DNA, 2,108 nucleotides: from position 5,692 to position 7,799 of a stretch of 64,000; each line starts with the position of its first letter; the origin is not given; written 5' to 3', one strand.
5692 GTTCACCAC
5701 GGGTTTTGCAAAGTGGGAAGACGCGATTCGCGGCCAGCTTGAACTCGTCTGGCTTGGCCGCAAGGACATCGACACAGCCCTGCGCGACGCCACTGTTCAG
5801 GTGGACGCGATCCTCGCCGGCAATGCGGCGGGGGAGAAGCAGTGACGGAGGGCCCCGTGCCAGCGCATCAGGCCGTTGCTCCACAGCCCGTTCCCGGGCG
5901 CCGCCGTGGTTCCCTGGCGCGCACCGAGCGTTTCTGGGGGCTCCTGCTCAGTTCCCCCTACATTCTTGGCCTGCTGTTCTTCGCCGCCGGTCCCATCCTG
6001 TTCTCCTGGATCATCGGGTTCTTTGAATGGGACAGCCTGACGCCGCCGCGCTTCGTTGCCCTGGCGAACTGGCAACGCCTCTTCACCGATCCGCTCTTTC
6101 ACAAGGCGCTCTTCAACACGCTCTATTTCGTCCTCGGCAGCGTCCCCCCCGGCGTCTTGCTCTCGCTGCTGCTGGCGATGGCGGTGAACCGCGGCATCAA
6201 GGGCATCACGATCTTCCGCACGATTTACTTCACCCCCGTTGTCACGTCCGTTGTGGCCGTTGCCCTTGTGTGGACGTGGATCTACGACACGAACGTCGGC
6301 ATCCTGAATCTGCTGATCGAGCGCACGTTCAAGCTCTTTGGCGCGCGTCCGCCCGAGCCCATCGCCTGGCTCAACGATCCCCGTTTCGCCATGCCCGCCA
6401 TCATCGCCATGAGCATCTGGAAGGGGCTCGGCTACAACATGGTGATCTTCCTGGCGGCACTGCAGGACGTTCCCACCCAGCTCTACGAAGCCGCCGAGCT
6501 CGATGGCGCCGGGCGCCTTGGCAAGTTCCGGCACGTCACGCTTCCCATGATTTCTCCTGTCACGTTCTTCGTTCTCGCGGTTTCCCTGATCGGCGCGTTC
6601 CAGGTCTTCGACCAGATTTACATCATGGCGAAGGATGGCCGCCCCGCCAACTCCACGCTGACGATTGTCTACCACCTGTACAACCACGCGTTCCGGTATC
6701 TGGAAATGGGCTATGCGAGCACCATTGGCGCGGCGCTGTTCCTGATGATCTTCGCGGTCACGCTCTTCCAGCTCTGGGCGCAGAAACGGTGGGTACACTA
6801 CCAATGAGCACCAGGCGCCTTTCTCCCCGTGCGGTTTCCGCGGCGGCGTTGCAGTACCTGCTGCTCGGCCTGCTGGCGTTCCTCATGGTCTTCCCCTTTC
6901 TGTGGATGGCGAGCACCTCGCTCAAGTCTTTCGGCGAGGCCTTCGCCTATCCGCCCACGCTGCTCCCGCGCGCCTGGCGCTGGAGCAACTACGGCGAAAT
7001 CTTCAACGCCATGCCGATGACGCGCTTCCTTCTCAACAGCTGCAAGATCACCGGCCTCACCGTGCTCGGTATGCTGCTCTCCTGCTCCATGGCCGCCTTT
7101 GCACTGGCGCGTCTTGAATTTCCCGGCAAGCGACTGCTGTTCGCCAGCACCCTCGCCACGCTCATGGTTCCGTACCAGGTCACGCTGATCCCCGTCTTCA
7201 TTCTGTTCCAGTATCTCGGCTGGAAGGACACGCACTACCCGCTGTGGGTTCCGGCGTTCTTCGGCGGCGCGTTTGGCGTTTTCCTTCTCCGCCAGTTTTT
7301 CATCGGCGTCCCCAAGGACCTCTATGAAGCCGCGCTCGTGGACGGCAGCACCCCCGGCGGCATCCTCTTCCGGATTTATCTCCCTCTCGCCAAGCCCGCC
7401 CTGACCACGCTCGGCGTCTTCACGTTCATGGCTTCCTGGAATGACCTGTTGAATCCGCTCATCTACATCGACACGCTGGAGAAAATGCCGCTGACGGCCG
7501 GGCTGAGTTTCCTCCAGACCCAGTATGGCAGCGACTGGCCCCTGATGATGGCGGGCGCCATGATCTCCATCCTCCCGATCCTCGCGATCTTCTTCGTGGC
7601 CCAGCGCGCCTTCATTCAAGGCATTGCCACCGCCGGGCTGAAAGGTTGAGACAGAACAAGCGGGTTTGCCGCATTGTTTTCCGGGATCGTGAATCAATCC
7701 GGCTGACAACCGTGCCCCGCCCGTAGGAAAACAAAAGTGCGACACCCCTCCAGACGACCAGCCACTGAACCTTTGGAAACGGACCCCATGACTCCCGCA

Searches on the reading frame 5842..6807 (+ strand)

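Call 7: search_protein_families(library=pfam, proteins=[window:5842-6807:+])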
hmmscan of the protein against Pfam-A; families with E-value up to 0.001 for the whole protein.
window:5842-6807:+ (321 aa): 1 family
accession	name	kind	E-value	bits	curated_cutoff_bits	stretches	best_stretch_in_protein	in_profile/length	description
PF00528.27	BPD_transp_1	-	6.1e-20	72.1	26.4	1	104-317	1-182/184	Binding-protein-dependent transport system inner membrane component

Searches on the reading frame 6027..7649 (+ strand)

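Call 7: search_protein_families(library=pfam, proteins=[window:6027-7649:+])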
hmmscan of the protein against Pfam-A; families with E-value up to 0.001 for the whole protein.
window:6027-7649:+ (540 aa): 1 family
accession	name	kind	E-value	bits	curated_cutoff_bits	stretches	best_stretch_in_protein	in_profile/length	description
PF00528.27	BPD_transp_1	-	1e-13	51.8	26.4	1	354-533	7-182/184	Binding-protein-dependent transport system inner membrane component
